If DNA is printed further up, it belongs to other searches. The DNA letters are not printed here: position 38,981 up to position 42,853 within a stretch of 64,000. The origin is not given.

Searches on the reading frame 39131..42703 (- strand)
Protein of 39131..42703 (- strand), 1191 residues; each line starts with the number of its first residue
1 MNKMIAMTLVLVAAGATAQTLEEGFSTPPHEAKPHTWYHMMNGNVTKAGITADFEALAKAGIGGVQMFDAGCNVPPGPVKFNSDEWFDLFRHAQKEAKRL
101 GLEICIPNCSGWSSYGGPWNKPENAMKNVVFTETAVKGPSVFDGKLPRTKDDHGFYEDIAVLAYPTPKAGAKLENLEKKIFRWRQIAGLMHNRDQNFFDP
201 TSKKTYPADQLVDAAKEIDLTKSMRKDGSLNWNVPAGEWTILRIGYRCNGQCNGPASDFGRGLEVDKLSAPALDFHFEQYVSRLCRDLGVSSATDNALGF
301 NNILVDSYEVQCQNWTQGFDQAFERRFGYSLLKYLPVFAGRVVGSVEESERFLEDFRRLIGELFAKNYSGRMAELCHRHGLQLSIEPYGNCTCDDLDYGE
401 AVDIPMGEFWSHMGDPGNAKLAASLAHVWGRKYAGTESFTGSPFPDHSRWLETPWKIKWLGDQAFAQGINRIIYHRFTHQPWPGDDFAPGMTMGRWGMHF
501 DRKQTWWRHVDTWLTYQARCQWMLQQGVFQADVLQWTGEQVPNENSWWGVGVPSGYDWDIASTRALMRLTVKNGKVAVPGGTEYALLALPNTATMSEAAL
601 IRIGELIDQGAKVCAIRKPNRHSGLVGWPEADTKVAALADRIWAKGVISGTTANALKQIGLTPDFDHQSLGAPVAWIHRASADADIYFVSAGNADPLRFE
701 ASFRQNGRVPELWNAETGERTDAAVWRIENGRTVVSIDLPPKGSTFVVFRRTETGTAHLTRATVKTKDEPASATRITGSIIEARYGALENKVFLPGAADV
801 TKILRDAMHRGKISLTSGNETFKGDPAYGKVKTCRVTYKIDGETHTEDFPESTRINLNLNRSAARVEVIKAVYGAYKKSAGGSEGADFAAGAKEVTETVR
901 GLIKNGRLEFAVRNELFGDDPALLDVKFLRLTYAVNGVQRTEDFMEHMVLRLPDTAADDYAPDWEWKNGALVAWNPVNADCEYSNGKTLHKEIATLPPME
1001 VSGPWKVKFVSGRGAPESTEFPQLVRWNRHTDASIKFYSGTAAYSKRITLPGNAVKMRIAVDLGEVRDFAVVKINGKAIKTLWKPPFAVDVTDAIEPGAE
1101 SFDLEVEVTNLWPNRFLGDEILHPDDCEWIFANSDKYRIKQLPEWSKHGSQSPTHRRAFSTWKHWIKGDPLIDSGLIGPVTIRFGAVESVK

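Call 51: search_protein_families(library=pfam, proteins=[window:39131-42703:-], max_evalue=0.0001)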
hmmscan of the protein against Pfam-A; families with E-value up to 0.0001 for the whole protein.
window:39131-42703:- (1191 aa): 1 family
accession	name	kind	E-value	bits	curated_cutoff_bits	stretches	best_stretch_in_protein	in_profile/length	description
PF17132.9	Glyco_hydro_106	-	1.8e-181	605.8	29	1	27-722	2-738/743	alpha-L-rhamnosidase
